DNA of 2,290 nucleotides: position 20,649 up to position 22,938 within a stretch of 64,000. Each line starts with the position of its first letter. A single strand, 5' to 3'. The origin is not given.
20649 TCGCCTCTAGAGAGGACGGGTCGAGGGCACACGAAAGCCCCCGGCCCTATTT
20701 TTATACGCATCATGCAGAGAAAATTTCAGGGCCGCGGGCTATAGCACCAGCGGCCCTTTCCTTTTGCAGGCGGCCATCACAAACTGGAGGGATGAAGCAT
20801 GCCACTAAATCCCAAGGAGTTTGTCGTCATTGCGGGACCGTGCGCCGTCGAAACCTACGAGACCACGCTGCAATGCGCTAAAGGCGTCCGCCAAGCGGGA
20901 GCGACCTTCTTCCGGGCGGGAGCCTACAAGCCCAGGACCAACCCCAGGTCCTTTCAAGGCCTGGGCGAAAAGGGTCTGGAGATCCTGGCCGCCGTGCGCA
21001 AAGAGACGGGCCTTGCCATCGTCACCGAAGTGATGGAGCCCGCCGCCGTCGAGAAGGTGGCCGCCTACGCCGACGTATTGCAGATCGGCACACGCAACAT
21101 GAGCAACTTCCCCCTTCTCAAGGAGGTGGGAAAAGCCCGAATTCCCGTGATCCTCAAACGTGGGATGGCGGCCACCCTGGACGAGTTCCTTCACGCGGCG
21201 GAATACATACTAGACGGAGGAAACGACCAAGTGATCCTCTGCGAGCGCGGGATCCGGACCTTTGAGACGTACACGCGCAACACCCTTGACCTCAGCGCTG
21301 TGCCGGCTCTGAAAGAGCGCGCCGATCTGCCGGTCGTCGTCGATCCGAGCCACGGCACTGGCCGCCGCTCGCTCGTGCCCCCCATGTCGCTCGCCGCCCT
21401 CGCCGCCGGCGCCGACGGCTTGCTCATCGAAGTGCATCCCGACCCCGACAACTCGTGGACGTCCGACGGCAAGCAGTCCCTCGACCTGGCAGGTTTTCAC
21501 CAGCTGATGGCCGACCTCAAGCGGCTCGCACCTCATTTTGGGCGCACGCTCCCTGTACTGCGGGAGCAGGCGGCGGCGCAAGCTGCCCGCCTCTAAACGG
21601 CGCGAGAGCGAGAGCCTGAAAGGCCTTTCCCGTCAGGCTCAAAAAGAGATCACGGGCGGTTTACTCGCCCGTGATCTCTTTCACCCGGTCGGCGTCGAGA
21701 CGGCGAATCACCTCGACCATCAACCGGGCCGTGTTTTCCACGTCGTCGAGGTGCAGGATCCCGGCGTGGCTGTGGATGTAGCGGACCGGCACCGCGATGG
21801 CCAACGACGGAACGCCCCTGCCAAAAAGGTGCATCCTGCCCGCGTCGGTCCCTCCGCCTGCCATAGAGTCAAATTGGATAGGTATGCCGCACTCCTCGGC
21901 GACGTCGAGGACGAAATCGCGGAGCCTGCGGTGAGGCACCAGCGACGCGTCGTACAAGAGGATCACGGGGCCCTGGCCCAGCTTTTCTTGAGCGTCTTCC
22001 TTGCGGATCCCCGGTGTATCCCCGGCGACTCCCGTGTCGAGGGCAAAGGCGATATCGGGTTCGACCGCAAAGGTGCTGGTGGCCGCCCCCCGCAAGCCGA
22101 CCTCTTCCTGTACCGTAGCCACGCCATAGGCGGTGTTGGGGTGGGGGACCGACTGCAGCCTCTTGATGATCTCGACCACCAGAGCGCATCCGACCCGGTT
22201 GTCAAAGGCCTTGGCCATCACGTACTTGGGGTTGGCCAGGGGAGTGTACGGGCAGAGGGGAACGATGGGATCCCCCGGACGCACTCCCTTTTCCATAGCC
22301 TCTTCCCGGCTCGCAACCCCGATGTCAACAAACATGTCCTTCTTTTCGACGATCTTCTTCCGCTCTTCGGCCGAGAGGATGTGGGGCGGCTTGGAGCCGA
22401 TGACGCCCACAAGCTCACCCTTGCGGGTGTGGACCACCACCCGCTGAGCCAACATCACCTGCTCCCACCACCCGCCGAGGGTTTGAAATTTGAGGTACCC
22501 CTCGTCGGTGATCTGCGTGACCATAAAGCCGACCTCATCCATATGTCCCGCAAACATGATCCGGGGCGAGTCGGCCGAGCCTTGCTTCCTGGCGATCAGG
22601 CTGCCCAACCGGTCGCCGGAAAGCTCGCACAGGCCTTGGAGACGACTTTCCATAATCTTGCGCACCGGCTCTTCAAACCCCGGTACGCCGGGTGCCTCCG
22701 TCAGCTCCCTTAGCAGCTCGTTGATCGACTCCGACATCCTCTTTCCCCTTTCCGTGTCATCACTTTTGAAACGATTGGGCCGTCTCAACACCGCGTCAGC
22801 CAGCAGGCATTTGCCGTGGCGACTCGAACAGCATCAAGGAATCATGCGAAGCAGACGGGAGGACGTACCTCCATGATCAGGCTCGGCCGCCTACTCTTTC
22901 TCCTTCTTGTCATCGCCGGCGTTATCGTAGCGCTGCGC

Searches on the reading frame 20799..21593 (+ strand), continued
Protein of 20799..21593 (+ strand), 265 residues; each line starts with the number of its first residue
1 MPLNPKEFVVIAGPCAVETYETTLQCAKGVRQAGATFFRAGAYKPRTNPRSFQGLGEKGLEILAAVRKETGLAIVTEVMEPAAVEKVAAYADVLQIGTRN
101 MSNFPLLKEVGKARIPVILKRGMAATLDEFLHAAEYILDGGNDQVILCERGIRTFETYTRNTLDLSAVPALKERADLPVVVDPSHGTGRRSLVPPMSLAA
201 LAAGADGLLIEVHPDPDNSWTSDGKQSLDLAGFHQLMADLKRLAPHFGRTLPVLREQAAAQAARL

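Call 16: find_encoding_contigs(protein=P0016, flank=2500, max_places=2)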
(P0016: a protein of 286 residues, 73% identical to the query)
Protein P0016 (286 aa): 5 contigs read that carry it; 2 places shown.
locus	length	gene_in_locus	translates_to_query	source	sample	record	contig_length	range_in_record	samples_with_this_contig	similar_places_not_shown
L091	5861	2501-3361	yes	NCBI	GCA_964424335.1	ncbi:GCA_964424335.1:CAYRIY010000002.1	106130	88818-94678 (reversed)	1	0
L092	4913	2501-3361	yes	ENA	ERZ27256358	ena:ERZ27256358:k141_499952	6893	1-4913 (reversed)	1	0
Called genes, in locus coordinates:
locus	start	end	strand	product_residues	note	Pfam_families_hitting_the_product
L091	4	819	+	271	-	PF14446:Prok-RING_1, PF13416:SBP_bac_8 (faint), PF01547:SBP_bac_1 (faint)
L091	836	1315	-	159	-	PF01613:Flavin_Reduct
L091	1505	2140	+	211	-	PF00753:Lactamase_B, PF12706:Lactamase_B_2 (weak)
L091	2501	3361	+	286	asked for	PF00793:DAHP_synth_1, PF03102:NeuB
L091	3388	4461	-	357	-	PF27529:AMPT, PF05343:Peptidase_M42, PF04389:Peptidase_M28 (faint), PF01546:Peptidase_M20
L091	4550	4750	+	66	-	-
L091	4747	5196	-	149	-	-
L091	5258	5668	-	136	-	-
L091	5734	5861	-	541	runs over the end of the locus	PF01019:G_glu_transpept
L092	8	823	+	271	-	PF14446:Prok-RING_1, PF13416:SBP_bac_8 (faint), PF01547:SBP_bac_1 (faint)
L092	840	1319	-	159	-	PF01613:Flavin_Reduct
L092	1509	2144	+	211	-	PF00753:Lactamase_B, PF12706:Lactamase_B_2 (weak)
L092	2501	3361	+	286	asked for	PF00793:DAHP_synth_1, PF03102:NeuB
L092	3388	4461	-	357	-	PF27529:AMPT, PF05343:Peptidase_M42, PF04389:Peptidase_M28 (faint), PF01546:Peptidase_M20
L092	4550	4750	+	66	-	-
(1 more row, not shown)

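Call 17: find_encoding_contigs(protein=P0018, flank=2500, max_places=2)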
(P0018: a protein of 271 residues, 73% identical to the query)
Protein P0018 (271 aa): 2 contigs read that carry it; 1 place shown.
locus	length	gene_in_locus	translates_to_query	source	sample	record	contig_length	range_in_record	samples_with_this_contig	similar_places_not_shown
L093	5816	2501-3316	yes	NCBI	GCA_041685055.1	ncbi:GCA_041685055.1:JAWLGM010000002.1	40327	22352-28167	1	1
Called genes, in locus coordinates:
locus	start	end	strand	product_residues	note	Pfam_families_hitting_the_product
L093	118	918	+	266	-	PF14446:Prok-RING_1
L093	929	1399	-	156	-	PF01613:Flavin_Reduct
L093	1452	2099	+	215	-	PF00753:Lactamase_B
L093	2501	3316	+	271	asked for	PF00793:DAHP_synth_1, PF03102:NeuB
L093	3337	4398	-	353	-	PF27529:AMPT (weak), PF04389:Peptidase_M28 (faint), PF05343:Peptidase_M42, PF01546:Peptidase_M20 (faint)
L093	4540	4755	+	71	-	-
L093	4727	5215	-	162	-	-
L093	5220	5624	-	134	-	-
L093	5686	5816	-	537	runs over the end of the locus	PF01019:G_glu_transpept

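Call 18: find_encoding_contigs(protein=P0019, flank=2500, max_places=2)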
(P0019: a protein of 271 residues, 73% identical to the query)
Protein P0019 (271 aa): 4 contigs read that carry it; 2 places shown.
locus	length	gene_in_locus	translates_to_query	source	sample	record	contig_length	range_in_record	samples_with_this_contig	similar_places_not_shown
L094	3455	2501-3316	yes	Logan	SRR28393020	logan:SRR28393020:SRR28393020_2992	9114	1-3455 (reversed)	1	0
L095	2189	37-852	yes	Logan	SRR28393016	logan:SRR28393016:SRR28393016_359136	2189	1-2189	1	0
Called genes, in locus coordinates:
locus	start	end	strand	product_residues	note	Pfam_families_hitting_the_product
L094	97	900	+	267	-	PF14446:Prok-RING_1, PF13416:SBP_bac_8 (weak)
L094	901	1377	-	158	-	PF01613:Flavin_Reduct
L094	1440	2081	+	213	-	PF23023:Anti-Pycsar_Apyc1 (weak), PF00753:Lactamase_B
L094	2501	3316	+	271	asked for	PF00793:DAHP_synth_1, PF03102:NeuB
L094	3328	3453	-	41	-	?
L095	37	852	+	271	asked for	PF00793:DAHP_synth_1, PF03102:NeuB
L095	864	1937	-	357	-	PF27529:AMPT, PF05343:Peptidase_M42, PF04389:Peptidase_M28 (faint), PF01546:Peptidase_M20 (weak)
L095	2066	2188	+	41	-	?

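Call 19: find_encoding_contigs(protein=P0013, flank=2500, max_places=2)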
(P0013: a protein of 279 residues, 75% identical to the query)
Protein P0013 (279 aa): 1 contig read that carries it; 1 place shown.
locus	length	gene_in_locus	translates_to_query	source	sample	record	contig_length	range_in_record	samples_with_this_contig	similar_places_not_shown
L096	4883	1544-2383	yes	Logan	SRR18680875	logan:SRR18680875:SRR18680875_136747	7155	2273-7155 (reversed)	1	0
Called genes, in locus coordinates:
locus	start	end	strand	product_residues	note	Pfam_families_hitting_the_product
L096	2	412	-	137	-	?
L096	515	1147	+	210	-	PF00753:Lactamase_B, PF12706:Lactamase_B_2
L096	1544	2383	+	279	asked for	PF00793:DAHP_synth_1, PF03102:NeuB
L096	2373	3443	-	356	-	PF27529:AMPT, PF05343:Peptidase_M42, PF01546:Peptidase_M20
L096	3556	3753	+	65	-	-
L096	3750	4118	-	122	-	-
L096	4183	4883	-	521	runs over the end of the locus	PF01019:G_glu_transpept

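Call 20: find_encoding_contigs(protein=P0041, flank=2500, max_places=2)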
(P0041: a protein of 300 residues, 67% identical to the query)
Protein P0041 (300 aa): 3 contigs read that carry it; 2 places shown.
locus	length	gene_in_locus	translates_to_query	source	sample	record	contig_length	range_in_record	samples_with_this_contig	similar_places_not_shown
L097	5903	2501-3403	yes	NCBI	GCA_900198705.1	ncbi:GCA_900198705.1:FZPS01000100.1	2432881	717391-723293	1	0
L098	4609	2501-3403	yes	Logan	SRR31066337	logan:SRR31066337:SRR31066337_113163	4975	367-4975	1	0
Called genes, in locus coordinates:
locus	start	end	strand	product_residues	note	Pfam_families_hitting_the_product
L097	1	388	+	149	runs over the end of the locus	PF11799:IMS_C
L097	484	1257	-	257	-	PF06018:CodY, PF08222:HTH_CodY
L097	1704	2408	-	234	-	PF13560:HTH_31, PF01381:HTH_3, PF12844:HTH_19 (faint)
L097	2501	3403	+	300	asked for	PF00793:DAHP_synth_1, PF03102:NeuB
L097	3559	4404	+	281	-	PF01909:NTP_transf_2 (weak), PF18765:Polbeta (weak), PF13427:AadA_C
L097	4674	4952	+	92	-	-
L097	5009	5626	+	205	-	-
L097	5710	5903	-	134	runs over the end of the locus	PF00334:NDK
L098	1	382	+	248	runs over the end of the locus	?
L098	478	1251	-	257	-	PF06018:CodY, PF08222:HTH_CodY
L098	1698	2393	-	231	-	PF12844:HTH_19 (faint), PF13560:HTH_31, PF01381:HTH_3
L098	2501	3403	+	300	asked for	PF00793:DAHP_synth_1, PF03102:NeuB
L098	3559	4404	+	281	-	PF01909:NTP_transf_2 (weak), PF18765:Polbeta (weak), PF13427:AadA_C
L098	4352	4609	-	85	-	?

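Call 26: find_encoding_contigs(protein=P0010, flank=1500, max_places=2)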
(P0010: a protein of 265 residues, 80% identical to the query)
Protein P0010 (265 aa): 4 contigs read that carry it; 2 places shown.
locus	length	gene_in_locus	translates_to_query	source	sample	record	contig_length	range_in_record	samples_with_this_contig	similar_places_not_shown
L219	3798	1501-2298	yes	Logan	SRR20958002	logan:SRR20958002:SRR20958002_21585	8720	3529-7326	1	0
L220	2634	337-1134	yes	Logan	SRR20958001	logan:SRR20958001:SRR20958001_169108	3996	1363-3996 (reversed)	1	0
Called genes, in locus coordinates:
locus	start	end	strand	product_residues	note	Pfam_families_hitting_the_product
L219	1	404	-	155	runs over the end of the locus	PF01613:Flavin_Reduct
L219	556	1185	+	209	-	PF00753:Lactamase_B, PF12706:Lactamase_B_2 (weak)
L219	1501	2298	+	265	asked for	PF00793:DAHP_synth_1, PF03102:NeuB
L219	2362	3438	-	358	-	PF27529:AMPT (weak), PF05343:Peptidase_M42, PF01546:Peptidase_M20 (weak)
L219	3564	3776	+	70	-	-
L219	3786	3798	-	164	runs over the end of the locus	-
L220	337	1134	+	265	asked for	PF00793:DAHP_synth_1, PF03102:NeuB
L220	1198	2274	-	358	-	PF27529:AMPT (weak), PF05343:Peptidase_M42, PF01546:Peptidase_M20 (weak)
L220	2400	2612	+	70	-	-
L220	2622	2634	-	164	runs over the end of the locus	-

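Call 27: find_encoding_contigs(protein=P0014, flank=1500, max_places=2)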
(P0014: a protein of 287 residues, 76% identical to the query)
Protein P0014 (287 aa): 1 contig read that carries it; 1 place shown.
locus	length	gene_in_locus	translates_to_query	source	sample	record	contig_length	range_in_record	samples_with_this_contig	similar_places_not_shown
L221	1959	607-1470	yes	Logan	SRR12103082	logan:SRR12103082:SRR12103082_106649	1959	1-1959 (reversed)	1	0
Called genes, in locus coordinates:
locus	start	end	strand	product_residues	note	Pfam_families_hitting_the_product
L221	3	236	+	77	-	?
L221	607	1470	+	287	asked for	PF00793:DAHP_synth_1, PF03102:NeuB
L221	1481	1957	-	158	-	?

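Call 28: find_encoding_contigs(protein=P0005, flank=1500, max_places=2)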
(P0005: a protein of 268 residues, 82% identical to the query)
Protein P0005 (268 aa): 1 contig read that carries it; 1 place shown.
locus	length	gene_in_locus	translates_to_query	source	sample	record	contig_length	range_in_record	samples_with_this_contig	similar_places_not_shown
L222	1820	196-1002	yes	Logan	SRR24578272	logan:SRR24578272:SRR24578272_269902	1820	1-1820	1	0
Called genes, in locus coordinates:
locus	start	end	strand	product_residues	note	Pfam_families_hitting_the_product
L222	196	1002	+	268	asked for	PF00793:DAHP_synth_1, PF03102:NeuB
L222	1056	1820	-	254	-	?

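Call 51: search_protein_families(library=ncbifam, proteins=[window:20799-21593:+])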
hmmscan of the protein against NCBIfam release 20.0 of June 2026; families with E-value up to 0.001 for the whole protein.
window:20799-21593:+ (265 aa): 10 families
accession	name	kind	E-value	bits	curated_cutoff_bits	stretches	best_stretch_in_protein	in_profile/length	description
NF006421.0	PRK08673.1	subfamily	9.6e-119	396.5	335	1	6-249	93-335/338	3-deoxy-7-phosphoheptulonate synthase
TIGR01361.1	DAHP_synth_Bsub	equivalog_domain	1.2e-106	355.9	267.75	1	6-241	24-258/260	3-deoxy-7-phosphoheptulonate synthase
NF009933.0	PRK13396.1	subfamily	2.2e-100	336.1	486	1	6-249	100-343/352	3-deoxy-7-phosphoheptulonate synthase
NF009239.0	PRK12595.1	equivalog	2.4e-100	336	279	1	7-244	118-354/360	bifunctional 3-deoxy-7-phosphoheptulonate synthase/chorismate mutase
NF041229.1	BagF_FevY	exception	2.5e-91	306.4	700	1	4-241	87-323/340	phospho-2-dehydro-3-deoxyheptonate aldolase BagF/FevY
NF003543.0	PRK05198.1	equivalog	1.5e-36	125.9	242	1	5-244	15-268/273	3-deoxy-8-phosphooctulonate synthase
TIGR01362.1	KDO8P_synth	equivalog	2.2e-35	122.1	314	1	7-243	2-252/258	3-deoxy-8-phosphooctulonate synthase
NF009109.0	PRK12457.1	equivalog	3.7e-23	82.2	457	1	4-243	13-268/281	3-deoxy-8-phosphooctulonate synthase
TIGR03569.1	NeuB_NnaB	equivalog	4.3e-08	32.6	399.65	1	63-250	81-261/329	N-acetylneuraminate synthase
TIGR03586.1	PseI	equivalog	2.6e-07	30.2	340.25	1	68-258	87-268/327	pseudaminic acid synthase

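Call 52: search_protein_families(library=pfam, proteins=[window:20799-21593:+], max_evalue=1)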
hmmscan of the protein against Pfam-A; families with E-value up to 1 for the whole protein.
window:20799-21593:+ (265 aa): 3 families
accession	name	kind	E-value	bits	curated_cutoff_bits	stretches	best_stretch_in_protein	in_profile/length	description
PF00793.26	DAHP_synth_1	-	1.5e-75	254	25.5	1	6-239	16-263/270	DAHP synthetase I family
PF03102.20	NeuB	-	2.2e-11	44.1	22.1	1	56-248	54-237/241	NeuB family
PF08520.15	Mitofissin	-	0.045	14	27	1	62-89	17-44/69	Mitofissin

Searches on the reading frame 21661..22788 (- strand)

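Call 51: search_protein_families(library=ncbifam, proteins=[window:21661-22788:-])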
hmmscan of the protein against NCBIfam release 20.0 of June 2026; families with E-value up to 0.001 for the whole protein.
window:21661-22788:- (375 aa): 9 families
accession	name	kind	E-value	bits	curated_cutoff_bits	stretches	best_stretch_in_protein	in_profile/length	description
TIGR03107.1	glu_aminopep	equivalog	3.3e-88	295.9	469.7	1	26-372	4-349/350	glutamyl aminopeptidase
NF007367.0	PRK09864.1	equivalog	2.4e-85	286.4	569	1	24-370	4-347/356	aminopeptidase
NF007421.0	PRK09961.1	equivalog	3.7e-82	275.9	412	1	24-373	4-342/345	aminopeptidase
NF040822.1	lys_aminopep_Arch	equivalog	1.7e-62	211.5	700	1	24-363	5-337/345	lysyl aminopeptidase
TIGR03106.1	trio_M42_hydro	equivalog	3.5e-17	62.3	397.75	1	22-255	5-242/343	osmoprotectant NAGGN system M42 family peptidase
TIGR01883.1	PepT-like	hypoth_equivalog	2.2e-08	33.5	274.25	0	307-361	308-360/361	peptidase T-like protein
NF009920.0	PRK13381.1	subfamily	0.00011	21.1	293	0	196-257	144-207/412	peptidase T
NF003976.0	PRK05469.1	subfamily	0.00025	20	255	0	283-364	327-405/409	tripeptide aminopeptidase PepT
TIGR01900.1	dapE-gram_pos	equivalog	0.00031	19.8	304.2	1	19-88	2-71/351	succinyl-diaminopimelate desuccinylase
